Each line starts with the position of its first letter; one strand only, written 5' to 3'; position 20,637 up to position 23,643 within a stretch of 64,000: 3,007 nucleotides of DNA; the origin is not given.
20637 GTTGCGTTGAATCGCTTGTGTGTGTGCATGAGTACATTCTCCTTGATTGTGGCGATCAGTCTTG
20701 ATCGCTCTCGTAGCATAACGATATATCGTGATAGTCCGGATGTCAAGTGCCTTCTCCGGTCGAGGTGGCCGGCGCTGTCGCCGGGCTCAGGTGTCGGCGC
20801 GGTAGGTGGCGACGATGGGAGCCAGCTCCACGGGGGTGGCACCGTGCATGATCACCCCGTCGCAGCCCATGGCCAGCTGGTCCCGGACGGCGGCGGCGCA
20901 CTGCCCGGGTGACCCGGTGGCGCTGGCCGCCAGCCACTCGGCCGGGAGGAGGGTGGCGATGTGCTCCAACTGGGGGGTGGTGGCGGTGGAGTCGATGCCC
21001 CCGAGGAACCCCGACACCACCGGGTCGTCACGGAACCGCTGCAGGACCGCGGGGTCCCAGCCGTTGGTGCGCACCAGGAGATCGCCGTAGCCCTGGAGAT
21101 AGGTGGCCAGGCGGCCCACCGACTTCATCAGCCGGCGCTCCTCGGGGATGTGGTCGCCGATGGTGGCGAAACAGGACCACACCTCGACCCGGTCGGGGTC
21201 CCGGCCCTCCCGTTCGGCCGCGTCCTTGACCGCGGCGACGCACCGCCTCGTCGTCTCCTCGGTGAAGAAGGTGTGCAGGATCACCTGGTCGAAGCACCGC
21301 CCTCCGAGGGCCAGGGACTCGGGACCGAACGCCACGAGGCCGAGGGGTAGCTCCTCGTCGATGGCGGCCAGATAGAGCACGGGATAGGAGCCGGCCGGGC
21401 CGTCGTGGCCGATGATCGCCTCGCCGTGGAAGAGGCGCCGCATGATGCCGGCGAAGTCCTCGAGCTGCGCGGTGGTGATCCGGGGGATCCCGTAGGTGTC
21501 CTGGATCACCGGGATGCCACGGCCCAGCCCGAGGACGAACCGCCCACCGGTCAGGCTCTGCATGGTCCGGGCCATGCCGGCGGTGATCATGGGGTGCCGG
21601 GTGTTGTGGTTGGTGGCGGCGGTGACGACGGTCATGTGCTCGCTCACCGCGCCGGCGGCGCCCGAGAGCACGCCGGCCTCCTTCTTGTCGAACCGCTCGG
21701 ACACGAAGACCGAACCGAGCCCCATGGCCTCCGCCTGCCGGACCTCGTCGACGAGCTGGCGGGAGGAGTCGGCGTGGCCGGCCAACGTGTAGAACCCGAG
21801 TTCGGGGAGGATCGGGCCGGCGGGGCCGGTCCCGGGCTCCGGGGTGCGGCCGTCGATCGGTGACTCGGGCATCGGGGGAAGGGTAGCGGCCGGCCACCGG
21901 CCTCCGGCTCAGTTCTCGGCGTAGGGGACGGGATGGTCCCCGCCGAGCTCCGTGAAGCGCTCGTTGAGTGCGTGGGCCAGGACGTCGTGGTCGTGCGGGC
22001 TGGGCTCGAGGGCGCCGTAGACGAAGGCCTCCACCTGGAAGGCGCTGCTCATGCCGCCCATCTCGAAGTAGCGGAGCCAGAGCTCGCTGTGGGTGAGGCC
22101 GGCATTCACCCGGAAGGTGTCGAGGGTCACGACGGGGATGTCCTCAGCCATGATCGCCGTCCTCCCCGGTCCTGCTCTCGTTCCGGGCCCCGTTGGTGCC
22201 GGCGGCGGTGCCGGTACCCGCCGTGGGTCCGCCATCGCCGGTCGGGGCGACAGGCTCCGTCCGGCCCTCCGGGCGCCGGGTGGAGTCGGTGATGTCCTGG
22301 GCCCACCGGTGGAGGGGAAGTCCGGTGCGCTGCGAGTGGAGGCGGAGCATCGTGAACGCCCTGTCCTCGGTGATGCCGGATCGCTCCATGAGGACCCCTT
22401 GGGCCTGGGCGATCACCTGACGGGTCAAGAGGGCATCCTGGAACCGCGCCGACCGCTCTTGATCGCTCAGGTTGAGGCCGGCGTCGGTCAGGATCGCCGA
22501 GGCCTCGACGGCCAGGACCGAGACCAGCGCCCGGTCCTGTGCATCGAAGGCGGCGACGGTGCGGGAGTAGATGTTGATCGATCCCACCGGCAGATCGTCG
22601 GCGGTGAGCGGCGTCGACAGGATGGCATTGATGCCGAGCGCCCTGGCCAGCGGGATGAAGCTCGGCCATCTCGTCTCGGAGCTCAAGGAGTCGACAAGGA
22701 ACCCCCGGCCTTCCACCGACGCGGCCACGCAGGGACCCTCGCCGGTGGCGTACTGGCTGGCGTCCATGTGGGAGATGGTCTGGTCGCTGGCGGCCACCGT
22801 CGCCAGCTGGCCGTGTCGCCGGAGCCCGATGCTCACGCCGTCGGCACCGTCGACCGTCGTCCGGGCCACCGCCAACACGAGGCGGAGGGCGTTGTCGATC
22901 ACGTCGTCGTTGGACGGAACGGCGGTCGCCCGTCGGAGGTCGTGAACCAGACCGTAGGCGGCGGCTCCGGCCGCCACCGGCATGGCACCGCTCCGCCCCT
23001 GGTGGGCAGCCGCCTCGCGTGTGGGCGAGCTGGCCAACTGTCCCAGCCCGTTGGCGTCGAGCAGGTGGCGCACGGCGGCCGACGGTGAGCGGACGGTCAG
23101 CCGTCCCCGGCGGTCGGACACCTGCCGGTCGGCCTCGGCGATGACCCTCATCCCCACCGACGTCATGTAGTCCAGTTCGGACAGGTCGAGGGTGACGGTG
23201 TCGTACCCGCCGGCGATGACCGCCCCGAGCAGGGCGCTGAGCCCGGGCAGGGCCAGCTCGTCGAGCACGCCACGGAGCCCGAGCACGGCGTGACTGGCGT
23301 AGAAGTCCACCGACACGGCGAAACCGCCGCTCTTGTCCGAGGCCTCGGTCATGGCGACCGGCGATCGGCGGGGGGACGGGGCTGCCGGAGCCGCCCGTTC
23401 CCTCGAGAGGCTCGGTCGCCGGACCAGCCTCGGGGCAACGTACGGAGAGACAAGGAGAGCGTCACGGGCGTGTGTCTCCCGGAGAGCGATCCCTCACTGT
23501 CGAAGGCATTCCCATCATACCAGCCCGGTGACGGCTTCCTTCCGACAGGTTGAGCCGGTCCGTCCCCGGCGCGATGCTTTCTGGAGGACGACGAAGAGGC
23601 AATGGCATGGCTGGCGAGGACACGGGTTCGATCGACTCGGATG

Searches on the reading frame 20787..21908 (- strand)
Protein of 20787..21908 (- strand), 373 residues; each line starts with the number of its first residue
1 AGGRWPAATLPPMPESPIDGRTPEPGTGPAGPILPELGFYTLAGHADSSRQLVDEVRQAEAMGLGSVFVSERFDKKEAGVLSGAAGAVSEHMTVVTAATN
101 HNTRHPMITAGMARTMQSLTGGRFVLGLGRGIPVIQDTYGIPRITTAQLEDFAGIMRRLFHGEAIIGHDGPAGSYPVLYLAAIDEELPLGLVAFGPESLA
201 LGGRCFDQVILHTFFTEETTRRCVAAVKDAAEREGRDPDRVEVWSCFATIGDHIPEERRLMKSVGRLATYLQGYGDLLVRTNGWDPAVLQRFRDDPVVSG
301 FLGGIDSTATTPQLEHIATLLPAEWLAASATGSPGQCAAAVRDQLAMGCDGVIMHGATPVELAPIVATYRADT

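Call 15: search_protein_families(library=pfam, proteins=[window:20787-21908:-], max_evalue=0.001)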
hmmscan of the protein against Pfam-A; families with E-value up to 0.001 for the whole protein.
window:20787-21908:- (373 aa): 1 family
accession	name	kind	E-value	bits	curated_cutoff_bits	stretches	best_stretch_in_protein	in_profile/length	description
PF00296.26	Bac_luciferase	-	2e-33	116.6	27.9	1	47-343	20-306/314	Luciferase-like monooxygenase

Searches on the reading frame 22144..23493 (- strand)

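Call 15: search_protein_families(library=pfam, proteins=[window:22144-23493:-], max_evalue=0.001)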
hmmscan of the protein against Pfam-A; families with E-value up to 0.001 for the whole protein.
window:22144-23493:- (449 aa): 5 families
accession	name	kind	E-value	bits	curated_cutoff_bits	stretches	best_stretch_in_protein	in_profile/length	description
PF03861.19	ANTAR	-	1.1e-16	60.8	27.3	1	350-401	2-53/54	ANTAR domain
PF13185.12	GAF_2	-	6.9e-14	52.7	28.6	1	200-335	5-135/136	GAF domain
PF13466.11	STAS_2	-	3.9e-11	43.4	29.2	1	73-150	3-79/80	STAS domain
PF01590.32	GAF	-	6.2e-09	36.9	22.4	1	201-333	4-131/133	GAF domain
PF01740.26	STAS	-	8.8e-09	35.5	22.6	1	64-152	6-95/106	STAS domain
